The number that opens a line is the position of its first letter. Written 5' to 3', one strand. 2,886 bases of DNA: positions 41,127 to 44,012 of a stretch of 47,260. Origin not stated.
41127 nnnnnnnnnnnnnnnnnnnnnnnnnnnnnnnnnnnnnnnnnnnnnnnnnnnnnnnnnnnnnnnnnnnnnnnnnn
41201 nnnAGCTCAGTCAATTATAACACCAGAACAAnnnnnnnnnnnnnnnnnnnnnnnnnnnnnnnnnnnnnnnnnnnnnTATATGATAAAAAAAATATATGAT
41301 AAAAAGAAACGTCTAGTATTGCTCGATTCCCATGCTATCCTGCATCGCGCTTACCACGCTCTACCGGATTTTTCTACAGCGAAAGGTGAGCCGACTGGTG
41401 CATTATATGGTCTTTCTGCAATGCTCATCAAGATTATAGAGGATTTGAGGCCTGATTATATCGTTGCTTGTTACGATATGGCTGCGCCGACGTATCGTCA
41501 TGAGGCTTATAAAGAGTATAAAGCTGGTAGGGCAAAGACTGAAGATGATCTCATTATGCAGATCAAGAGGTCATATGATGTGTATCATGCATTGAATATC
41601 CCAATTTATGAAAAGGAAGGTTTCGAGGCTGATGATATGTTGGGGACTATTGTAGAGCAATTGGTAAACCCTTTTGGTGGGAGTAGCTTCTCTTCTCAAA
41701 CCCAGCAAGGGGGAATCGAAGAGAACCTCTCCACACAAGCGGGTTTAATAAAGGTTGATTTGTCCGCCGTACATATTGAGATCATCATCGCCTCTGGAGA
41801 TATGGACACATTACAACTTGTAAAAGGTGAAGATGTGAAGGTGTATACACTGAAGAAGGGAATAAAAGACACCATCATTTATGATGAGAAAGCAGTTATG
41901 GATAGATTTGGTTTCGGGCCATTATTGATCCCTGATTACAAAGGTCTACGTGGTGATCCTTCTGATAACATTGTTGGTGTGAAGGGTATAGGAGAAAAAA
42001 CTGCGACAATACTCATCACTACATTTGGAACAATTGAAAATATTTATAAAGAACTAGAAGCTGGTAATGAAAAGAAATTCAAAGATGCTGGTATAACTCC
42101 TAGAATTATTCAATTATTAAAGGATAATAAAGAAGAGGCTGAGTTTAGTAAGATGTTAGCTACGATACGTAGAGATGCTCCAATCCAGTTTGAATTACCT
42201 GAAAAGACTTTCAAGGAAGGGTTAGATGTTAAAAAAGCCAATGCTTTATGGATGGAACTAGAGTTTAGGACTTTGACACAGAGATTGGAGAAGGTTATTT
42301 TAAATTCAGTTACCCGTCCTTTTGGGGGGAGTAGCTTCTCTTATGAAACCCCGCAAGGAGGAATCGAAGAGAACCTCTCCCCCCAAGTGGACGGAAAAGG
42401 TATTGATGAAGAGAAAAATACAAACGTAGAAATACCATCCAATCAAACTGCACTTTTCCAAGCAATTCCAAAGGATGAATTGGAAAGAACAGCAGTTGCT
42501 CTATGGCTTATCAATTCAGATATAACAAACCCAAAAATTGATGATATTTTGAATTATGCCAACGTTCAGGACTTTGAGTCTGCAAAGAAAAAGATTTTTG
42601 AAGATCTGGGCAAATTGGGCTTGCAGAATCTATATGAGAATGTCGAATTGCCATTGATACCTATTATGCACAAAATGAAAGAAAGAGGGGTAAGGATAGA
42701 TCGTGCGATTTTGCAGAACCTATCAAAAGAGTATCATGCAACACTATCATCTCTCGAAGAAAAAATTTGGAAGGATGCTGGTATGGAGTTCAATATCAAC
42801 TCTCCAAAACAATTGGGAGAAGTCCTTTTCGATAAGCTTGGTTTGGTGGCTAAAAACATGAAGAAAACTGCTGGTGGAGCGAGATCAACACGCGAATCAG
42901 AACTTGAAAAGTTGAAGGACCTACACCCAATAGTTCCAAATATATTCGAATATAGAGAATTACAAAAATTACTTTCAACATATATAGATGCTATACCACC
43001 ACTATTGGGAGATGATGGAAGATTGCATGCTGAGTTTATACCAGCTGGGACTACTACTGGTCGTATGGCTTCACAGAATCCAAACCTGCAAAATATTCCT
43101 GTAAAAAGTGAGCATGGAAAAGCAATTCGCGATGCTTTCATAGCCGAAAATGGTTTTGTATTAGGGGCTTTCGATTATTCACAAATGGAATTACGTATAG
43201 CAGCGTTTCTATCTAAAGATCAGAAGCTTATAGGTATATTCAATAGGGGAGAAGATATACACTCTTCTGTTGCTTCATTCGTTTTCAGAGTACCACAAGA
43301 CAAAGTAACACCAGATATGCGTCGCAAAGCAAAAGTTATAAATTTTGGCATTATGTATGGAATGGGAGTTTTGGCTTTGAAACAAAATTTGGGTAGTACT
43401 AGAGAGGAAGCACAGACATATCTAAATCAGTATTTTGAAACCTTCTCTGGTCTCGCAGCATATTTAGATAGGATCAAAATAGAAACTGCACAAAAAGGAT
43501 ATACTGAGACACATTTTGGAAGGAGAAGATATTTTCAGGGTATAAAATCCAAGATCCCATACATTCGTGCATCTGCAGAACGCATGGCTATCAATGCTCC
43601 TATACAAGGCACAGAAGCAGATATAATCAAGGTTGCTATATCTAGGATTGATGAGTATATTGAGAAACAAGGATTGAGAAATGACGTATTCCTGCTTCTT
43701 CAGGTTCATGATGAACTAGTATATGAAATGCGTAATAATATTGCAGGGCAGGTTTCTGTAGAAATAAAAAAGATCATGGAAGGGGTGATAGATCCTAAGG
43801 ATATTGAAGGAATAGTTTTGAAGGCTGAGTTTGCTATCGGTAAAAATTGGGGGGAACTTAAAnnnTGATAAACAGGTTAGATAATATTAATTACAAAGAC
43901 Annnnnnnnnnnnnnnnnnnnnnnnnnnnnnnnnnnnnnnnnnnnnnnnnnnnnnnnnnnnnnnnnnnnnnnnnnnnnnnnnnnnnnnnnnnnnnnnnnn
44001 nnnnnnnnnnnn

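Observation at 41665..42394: Two in-frame copies of a GC-rich ~80-nt palindromic element inside polA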

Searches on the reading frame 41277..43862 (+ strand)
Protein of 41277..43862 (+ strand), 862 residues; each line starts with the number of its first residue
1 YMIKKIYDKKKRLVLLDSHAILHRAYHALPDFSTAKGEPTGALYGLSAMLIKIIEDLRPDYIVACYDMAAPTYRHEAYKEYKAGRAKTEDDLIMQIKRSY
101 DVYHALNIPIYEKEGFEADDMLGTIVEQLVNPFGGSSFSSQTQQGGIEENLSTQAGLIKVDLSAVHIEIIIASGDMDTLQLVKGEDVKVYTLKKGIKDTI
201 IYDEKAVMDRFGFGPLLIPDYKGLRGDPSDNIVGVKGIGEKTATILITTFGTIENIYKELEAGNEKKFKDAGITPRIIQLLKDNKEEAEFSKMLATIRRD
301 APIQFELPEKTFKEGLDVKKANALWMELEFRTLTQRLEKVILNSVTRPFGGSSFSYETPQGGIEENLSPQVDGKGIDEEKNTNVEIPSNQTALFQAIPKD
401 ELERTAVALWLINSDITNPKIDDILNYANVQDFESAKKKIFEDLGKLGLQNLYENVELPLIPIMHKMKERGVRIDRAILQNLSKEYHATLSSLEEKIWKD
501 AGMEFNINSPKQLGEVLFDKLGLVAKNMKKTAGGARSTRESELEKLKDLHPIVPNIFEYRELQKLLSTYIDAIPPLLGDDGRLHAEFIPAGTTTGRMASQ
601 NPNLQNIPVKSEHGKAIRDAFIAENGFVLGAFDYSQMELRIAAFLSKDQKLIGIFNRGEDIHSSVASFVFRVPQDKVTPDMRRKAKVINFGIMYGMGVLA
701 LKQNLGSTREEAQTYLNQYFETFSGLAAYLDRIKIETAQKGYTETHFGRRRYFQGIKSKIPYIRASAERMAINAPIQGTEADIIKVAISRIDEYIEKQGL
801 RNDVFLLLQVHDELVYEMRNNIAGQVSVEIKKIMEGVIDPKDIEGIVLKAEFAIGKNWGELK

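Call 31: find_homologous_proteins(query=window:41277-43862:+, max_evalue=1e-30)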
Query window:41277-43862:+ (862 aa): 8000 proteins with E <= 1e-30 among 8000 candidates; the best 120 are listed.
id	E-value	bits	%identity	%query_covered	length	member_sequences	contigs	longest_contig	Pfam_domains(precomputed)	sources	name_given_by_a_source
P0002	0.0e+0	1581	98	84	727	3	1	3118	PF01367.26,PF00476.27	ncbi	ncbi:MAG: DNA polymerase, partial [Candidatus Taylorbacteria bacterium]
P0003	0.0e+0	1496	80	100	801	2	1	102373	PF01367.26,PF02739.23,PF00476.27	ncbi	ncbi:MAG: DNA polymerase [Candidatus Taylorbacteria bacterium]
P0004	0.0e+0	1478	79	100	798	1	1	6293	PF01367.26,PF02739.23,PF00476.27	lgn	-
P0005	0.0e+0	1471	78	100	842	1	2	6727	PF01367.26,PF02739.23,PF00476.27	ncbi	-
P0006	0.0e+0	1456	78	100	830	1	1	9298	PF01367.26,PF02739.23,PF00476.27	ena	-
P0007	0.0e+0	1449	78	99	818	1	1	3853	PF01367.26,PF02739.23,PF00476.27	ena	-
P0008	0.0e+0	1447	77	99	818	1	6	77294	PF01367.26,PF02739.23,PF00476.27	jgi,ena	-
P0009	0.0e+0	1447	77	99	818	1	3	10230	PF01367.26,PF02739.23,PF00476.27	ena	-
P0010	0.0e+0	1446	77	99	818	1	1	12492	PF01367.26,PF02739.23,PF00476.27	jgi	jgi:DNA polymerase-1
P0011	0.0e+0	1445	77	99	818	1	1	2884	PF01367.26,PF02739.23,PF00476.27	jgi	jgi:DNA polymerase-1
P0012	0.0e+0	1426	75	100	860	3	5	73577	PF01367.26,PF02739.23,PF00476.27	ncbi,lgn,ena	-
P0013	0.0e+0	1415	75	100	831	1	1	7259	PF01367.26,PF02739.23,PF00476.27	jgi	jgi:DNA polymerase-1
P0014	0.0e+0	1399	76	99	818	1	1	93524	PF01367.26,PF02739.23,PF00476.27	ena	-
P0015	0.0e+0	1399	74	99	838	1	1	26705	PF01367.26,PF02739.23,PF00476.27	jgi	-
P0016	0.0e+0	1397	75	99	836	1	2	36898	PF01367.26,PF02739.23,PF00476.27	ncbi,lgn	-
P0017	0.0e+0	1299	73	94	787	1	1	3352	PF01367.26,PF02739.23,PF00476.27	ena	-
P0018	0.0e+0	1292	69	100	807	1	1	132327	PF01367.26,PF02739.23,PF00476.27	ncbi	-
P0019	0.0e+0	1270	68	100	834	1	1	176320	PF01367.26,PF02739.23,PF00476.27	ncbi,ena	-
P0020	0.0e+0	1262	66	99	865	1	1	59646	PF01367.26,PF02739.23,PF00476.27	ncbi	-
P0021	0.0e+0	1261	68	99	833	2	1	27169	PF01367.26,PF02739.23,PF00476.27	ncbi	ncbi:MAG: DNA polymerase [Candidatus Paceibacterota bacterium]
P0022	0.0e+0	1260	67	100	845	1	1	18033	PF01367.26,PF02739.23,PF00476.27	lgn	-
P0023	0.0e+0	1258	68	100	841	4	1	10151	PF01367.26,PF02739.23,PF00476.27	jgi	jgi:DNA polymerase I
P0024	0.0e+0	1256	66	100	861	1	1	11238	PF01367.26,PF02739.23,PF00476.27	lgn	-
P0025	0.0e+0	1253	67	99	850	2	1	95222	PF01367.26,PF02739.23,PF00476.27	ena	-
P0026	0.0e+0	1253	68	99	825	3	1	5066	PF01367.26,PF02739.23,PF00476.27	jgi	-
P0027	0.0e+0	1250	67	99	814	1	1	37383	PF01367.26,PF02739.23,PF00476.27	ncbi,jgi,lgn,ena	-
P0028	0.0e+0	1250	67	100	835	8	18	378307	PF01367.26,PF02739.23,PF00476.27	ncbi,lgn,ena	-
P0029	0.0e+0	1249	67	100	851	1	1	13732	PF01367.26,PF02739.23,PF00476.27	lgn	-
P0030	0.0e+0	1249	67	100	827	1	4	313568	PF01367.26,PF02739.23,PF00476.27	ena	-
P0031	0.0e+0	1248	67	100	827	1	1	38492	PF01367.26,PF02739.23,PF00476.27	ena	-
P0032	0.0e+0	1245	67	100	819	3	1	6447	PF01367.26,PF02739.23,PF00476.27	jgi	jgi:DNA polymerase-1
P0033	0.0e+0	1244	67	99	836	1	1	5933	PF01367.26,PF02739.23,PF00476.27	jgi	jgi:DNA polymerase-1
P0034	0.0e+0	1242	68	99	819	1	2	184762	PF01367.26,PF02739.23,PF00476.27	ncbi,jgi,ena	ncbi:MAG: DNA polymerase [Candidatus Paceibacterota bacterium]|jgi:DNA polymerase-1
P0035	0.0e+0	1241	67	99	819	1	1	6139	PF01367.26,PF02739.23,PF00476.27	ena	-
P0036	0.0e+0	1240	66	100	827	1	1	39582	PF01367.26,PF02739.23,PF00476.27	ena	-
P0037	0.0e+0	1239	68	99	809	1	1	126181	PF01367.26,PF02739.23,PF00476.27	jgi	jgi:DNA polymerase-1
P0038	0.0e+0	1238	66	99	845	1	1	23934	PF01367.26,PF02739.23,PF00476.27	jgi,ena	-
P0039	0.0e+0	1238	67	99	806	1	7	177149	PF01367.26,PF02739.23,PF00476.27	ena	-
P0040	0.0e+0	1237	68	99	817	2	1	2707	PF01367.26,PF02739.23,PF00476.27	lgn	-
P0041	0.0e+0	1237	64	99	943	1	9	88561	PF01367.26,PF02739.23,PF00476.27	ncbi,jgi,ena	-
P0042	0.0e+0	1237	67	99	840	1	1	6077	PF01367.26,PF02739.23,PF00476.27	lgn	-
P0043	0.0e+0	1233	67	99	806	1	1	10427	PF01367.26,PF02739.23,PF00476.27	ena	-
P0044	0.0e+0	1232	68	99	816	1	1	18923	PF01367.26,PF02739.23,PF00476.27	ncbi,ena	-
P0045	0.0e+0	1231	67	99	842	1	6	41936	PF01367.26,PF02739.23,PF00476.27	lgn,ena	-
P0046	0.0e+0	1230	67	99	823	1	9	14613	PF01367.26,PF02739.23,PF00476.27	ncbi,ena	-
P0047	0.0e+0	1230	66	99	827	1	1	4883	PF01367.26,PF02739.23,PF00476.27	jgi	jgi:DNA polymerase-1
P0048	0.0e+0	1230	66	99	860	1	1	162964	PF01367.26,PF02739.23,PF00476.27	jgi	-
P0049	0.0e+0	1230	67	99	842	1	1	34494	PF01367.26,PF02739.23,PF00476.27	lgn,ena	-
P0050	0.0e+0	1230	66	99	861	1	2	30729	PF01367.26,PF02739.23,PF00476.27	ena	-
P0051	0.0e+0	1230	67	99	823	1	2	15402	PF01367.26,PF02739.23,PF00476.27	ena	-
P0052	0.0e+0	1229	67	99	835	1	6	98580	PF01367.26,PF02739.23,PF00476.27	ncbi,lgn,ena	ncbi:MAG: DNA polymerase [Patescibacteria group bacterium]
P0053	0.0e+0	1229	67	99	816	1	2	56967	PF01367.26,PF02739.23,PF00476.27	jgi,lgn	jgi:DNA polymerase-1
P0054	0.0e+0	1229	67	99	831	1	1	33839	PF01367.26,PF02739.23,PF00476.27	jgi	-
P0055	0.0e+0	1228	65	99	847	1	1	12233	PF01367.26,PF02739.23,PF00476.27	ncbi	-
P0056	0.0e+0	1228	67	100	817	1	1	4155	PF01367.26,PF02739.23,PF00476.27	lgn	-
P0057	0.0e+0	1227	66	99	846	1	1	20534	PF01367.26,PF02739.23,PF00476.27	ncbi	-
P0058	0.0e+0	1227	67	99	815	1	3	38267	PF01367.26,PF02739.23,PF00476.27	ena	-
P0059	0.0e+0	1227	63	99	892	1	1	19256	PF01367.26,PF02739.23,PF00476.27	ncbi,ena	-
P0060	0.0e+0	1225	66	99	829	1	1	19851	PF01367.26,PF02739.23,PF00476.27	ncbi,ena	-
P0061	0.0e+0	1224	66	98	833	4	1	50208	PF01367.26,PF02739.23,PF00476.27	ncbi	-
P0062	0.0e+0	1224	67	99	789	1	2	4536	PF01367.26,PF02739.23,PF00476.27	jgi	jgi:DNA polymerase-1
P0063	0.0e+0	1222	67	99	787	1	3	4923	PF01367.26,PF02739.23,PF00476.27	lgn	-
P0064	0.0e+0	1222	65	100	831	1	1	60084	PF01367.26,PF02739.23,PF00476.27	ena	-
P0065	0.0e+0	1222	67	99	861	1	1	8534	PF01367.26,PF02739.23,PF00476.27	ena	-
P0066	0.0e+0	1222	67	99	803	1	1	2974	PF01367.26,PF02739.23,PF00476.27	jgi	jgi:DNA polymerase-1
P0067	0.0e+0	1221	66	99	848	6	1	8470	PF01367.26,PF02739.23,PF00476.27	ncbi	-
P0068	0.0e+0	1220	64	99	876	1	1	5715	PF01367.26,PF02739.23,PF00476.27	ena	-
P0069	0.0e+0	1220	66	99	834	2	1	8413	PF01367.26,PF02739.23,PF00476.27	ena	-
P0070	0.0e+0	1220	67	99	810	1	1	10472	PF01367.26,PF02739.23,PF00476.27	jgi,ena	-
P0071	0.0e+0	1219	66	99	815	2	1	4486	PF01367.26,PF02739.23,PF00476.27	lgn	-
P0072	0.0e+0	1219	67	99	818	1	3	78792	PF01367.26,PF02739.23,PF00476.27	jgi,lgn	-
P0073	0.0e+0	1217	67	98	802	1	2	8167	PF01367.26,PF02739.23,PF00476.27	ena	-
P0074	0.0e+0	1216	66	99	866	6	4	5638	PF01367.26,PF02739.23,PF00476.27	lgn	-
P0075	0.0e+0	1216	65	99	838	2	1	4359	PF01367.26,PF02739.23,PF00476.27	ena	-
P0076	0.0e+0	1216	66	99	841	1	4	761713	PF01367.26,PF02739.23,PF00476.27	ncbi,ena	ncbi:MAG: DNA polymerase [Patescibacteria group bacterium]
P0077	0.0e+0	1215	67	99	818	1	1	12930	PF01367.26,PF02739.23,PF00476.27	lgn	-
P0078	0.0e+0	1214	66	99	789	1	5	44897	PF01367.26,PF02739.23,PF00476.27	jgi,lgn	jgi:DNA polymerase-1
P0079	0.0e+0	1213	65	99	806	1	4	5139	PF01367.26,PF02739.23,PF00476.27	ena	-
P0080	0.0e+0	1213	66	100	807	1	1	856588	PF01367.26,PF02739.23,PF00476.27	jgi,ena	-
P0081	0.0e+0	1213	66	100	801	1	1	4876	PF01367.26,PF02739.23,PF00476.27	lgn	-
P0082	0.0e+0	1212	66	99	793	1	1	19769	PF01367.26,PF02739.23,PF00476.27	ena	-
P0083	0.0e+0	1212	67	99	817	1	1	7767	PF01367.26,PF02739.23,PF00476.27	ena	-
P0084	0.0e+0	1212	67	99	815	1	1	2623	PF01367.26,PF02739.23,PF00476.27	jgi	-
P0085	0.0e+0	1211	66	99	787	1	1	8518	PF01367.26,PF02739.23,PF00476.27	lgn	-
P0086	0.0e+0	1211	65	99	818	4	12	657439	PF01367.26,PF02739.23,PF00476.27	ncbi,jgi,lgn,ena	ncbi:MAG: DNA polymerase [Minisyncoccia bacterium]|jgi:DNA polymerase-1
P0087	0.0e+0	1210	67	99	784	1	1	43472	PF01367.26,PF02739.23,PF00476.27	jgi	-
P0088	0.0e+0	1210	65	99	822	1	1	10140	PF01367.26,PF02739.23,PF00476.27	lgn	-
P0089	0.0e+0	1210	66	100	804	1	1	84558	PF01367.26,PF02739.23,PF00476.27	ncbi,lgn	-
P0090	0.0e+0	1209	65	99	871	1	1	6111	PF01367.26,PF02739.23,PF00476.27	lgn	-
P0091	0.0e+0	1209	66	99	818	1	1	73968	PF01367.26,PF02739.23,PF00476.27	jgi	jgi:DNA polymerase-1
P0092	0.0e+0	1208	67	99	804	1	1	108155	PF01367.26,PF02739.23,PF00476.27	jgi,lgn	jgi:DNA polymerase-1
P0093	0.0e+0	1206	64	99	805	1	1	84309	PF01367.26,PF02739.23,PF00476.27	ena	-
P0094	0.0e+0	1206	65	99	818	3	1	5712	PF01367.26,PF02739.23,PF00476.27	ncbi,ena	-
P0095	0.0e+0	1205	65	99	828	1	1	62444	PF01367.26,PF02739.23,PF00476.27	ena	-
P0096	0.0e+0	1205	66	99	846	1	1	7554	PF01367.26,PF02739.23,PF00476.27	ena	-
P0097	0.0e+0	1203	66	99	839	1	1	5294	PF01367.26,PF02739.23,PF00476.27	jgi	jgi:DNA polymerase-1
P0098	0.0e+0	1202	65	99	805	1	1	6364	PF01367.26,PF02739.23,PF00476.27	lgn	-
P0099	0.0e+0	1202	66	100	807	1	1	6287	PF01367.26,PF02739.23,PF00476.27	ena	-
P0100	0.0e+0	1201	65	100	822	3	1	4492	PF01367.26,PF02739.23,PF00476.27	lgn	-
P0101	0.0e+0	1201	63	99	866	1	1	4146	PF01367.26,PF02739.23,PF00476.27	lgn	-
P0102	0.0e+0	1200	64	99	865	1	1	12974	PF01367.26,PF02739.23,PF00476.27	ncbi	-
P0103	0.0e+0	1199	65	99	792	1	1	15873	PF01367.26,PF02739.23,PF00476.27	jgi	-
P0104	0.0e+0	1199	66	99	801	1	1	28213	PF01367.26,PF02739.23,PF00476.27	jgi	jgi:DNA polymerase-1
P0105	0.0e+0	1199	65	99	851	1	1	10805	PF01367.26,PF02739.23,PF00476.27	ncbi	-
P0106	0.0e+0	1198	65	99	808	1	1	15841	PF01367.26,PF02739.23,PF00476.27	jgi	-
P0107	0.0e+0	1198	65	99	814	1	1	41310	PF01367.26,PF02739.23,PF00476.27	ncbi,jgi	ncbi:MAG: DNA polymerase [Candidatus Paceibacterota bacterium]|jgi:DNA polymerase-1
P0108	0.0e+0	1198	66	99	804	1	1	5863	PF01367.26,PF02739.23,PF00476.27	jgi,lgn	jgi:DNA polymerase-1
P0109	0.0e+0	1198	65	99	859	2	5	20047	PF01367.26,PF02739.23,PF00476.27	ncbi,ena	-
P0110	0.0e+0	1198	66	99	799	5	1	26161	PF01367.26,PF02739.23,PF00476.27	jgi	-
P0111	0.0e+0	1198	66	99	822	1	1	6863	PF01367.26,PF02739.23,PF00476.27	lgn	-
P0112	0.0e+0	1197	65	99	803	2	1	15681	PF01367.26,PF02739.23,PF00476.27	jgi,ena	-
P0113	0.0e+0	1196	64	99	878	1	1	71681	PF01367.26,PF02739.23,PF00476.27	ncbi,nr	ncbi:MAG: hypothetical protein KBC33_01730 [Candidatus Pacebacteria bacterium]|nr:hypothetical prote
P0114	0.0e+0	1196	66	99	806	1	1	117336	PF01367.26,PF02739.23,PF00476.27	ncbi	-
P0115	0.0e+0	1196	66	99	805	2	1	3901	PF01367.26,PF02739.23,PF00476.27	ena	-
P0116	0.0e+0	1196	65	99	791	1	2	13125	PF01367.26,PF02739.23,PF00476.27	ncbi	-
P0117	0.0e+0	1195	65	99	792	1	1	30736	PF01367.26,PF02739.23,PF00476.27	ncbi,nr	ncbi:MAG TPA: DNA polymerase [Candidatus Paceibacterota bacterium]|nr:DNA polymerase [Candidatus Pac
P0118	0.0e+0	1195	64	100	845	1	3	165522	PF01367.26,PF02739.23,PF00476.27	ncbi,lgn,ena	ncbi:MAG: DNA polymerase [Patescibacteria group bacterium]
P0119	0.0e+0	1195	66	99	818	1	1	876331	PF01367.26,PF02739.23,PF00476.27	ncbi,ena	-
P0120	0.0e+0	1195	65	99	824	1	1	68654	PF01367.26,PF02739.23,PF00476.27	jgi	jgi:DNA polymerase I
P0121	0.0e+0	1193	64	99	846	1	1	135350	PF01367.26,PF02739.23,PF00476.27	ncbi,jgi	ncbi:MAG: hypothetical protein RLY66_90 [Candidatus Parcubacteria bacterium]|jgi:DNA polymerase-1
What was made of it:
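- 41232..43865 (+): polA (DNA polymerase I: 5' nuclease plus polymerase domains), the host gene of both copies. The start codon is uncertain (GTG at 41232, or a later ATG near 41280). Homologues are named DNA polymerase of Candidatus Taylorbacteria and carry PF02739/PF01367/PF00476 (call 31).
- On Rickettsia palindromic elements (RPE): The host is Candidatus Taylorbacteria (call 31).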

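Call 34: find_encoding_contigs(protein=P0002, flank=10000, max_places=3)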
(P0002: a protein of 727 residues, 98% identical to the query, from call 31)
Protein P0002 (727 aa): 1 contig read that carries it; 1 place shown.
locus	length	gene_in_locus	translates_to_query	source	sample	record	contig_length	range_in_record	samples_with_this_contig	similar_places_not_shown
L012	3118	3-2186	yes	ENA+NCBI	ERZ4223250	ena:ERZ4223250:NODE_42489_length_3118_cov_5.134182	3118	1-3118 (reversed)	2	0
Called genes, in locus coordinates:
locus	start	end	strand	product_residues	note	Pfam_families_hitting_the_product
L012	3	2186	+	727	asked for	PF01367:5_3_exonuc, PF00476:DNA_pol_A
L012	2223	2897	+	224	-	-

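Call 35: find_encoding_contigs(protein=P0005, flank=10000, max_places=3)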
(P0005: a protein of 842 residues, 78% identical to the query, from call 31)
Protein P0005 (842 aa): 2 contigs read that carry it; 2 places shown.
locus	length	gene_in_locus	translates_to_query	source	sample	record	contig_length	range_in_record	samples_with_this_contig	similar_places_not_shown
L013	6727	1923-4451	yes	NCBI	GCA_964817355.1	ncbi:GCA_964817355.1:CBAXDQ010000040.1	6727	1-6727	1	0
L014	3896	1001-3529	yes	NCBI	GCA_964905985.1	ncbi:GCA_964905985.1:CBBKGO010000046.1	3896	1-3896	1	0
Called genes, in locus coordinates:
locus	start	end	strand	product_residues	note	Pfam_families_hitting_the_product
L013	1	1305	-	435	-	?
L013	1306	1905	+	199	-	PF02367:TsaE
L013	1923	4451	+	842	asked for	PF02739:5_3_exonuc_N, PF01367:5_3_exonuc, PF00476:DNA_pol_A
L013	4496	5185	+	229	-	-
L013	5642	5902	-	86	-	-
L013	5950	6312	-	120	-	-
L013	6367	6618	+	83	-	PF00588:SpoU_methylase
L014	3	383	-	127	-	?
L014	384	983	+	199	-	PF02367:TsaE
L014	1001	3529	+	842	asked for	PF02739:5_3_exonuc_N, PF01367:5_3_exonuc, PF00476:DNA_pol_A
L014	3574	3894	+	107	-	?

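Call 36: find_encoding_contigs(protein=P0008, flank=10000, max_places=3)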
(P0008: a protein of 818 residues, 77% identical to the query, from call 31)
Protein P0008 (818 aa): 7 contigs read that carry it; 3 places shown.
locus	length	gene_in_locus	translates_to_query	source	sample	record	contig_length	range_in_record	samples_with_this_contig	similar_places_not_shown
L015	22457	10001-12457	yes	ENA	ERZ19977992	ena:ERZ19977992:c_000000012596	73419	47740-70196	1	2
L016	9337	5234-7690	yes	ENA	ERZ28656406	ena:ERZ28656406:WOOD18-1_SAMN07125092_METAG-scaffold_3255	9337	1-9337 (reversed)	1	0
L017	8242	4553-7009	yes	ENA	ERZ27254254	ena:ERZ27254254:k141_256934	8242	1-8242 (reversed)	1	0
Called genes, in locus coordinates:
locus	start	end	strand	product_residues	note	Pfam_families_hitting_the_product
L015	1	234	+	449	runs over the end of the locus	PF11638:DnaA_N, PF00308:Bac_DnaA, PF00004:AAA (faint), PF01695:IstB_IS21 (weak), PF08299:Bac_DnaA_C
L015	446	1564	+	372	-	PF00712:DNA_pol3_beta, PF02767:DNA_pol3_beta_2, PF02768:DNA_pol3_beta_3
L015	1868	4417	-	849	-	PF00912:Transgly, PF00905:Transpeptidase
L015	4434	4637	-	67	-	-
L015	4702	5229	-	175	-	PF02075:RuvC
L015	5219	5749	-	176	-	PF20772:TACO1_YebC_N, PF01709:Transcrip_reg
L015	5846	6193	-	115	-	-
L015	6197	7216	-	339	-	PF06068:TIP49 (faint), PF05496:RuvB_N, PF00004:AAA, PF07728:AAA_5, PF17864:AAA_lid_4, PF05491:WHD_RuvB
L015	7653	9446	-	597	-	PF05157:MshEN (weak), PF00437:T2SSE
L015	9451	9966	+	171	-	PF02367:TsaE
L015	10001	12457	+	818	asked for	PF02739:5_3_exonuc_N, PF01367:5_3_exonuc, PF00476:DNA_pol_A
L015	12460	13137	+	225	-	-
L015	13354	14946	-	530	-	PF00239:Resolvase, PF07508:Recombinase, PF13408:Zn_ribbon_recom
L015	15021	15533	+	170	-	-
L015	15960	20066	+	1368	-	PF13385:Laminin_G_3, PF25059:FN3_DSCAM-DSCAML_C (faint), PF10179:NDNF (faint), PF24489:Ig_J_second (faint), PF00041:fn3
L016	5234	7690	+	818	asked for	PF02739:5_3_exonuc_N, PF01367:5_3_exonuc, PF00476:DNA_pol_A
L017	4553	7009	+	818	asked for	PF02739:5_3_exonuc_N, PF01367:5_3_exonuc, PF00476:DNA_pol_A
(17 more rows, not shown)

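Call 37: find_encoding_contigs(protein=P0013, flank=10000, max_places=2)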
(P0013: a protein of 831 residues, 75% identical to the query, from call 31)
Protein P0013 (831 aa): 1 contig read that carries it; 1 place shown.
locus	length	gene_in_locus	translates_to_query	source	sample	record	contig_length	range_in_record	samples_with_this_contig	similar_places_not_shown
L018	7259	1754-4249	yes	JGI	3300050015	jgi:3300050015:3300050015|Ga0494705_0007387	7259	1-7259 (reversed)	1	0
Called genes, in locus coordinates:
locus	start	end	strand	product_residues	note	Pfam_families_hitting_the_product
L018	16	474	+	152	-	PF02367:TsaE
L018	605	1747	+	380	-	PF01637:ATPase_2 (faint), PF08279:HTH_11 (faint), PF13173:AAA_14, PF13635:DUF4143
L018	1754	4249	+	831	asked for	PF02739:5_3_exonuc_N, PF01367:5_3_exonuc, PF00476:DNA_pol_A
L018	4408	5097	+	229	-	-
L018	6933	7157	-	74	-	-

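Call 38: find_encoding_contigs(protein=P0015, flank=10000, max_places=2)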
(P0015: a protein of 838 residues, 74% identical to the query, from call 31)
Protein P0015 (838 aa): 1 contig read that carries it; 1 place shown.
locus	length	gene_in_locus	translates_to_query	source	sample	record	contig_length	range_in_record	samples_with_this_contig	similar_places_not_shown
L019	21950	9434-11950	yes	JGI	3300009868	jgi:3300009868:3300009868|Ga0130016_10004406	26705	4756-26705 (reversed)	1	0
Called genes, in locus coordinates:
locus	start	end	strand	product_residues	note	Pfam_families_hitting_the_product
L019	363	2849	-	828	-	PF00912:Transgly, PF00905:Transpeptidase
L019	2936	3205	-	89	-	-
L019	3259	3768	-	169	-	PF02075:RuvC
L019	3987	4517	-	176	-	PF20772:TACO1_YebC_N, PF01709:Transcrip_reg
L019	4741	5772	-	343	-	PF06068:TIP49 (faint), PF05496:RuvB_N, PF00004:AAA, PF07728:AAA_5, PF17864:AAA_lid_4, PF05491:WHD_RuvB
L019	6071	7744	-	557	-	PF05157:MshEN (faint), PF00437:T2SSE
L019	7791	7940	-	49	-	-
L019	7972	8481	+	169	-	PF02367:TsaE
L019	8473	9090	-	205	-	-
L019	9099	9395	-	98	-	-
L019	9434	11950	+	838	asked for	PF02739:5_3_exonuc_N, PF01367:5_3_exonuc, PF00476:DNA_pol_A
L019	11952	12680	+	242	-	PF21694:DNA_pol3_delta_C (weak)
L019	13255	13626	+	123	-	-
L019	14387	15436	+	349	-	PF01966:HD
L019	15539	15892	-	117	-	-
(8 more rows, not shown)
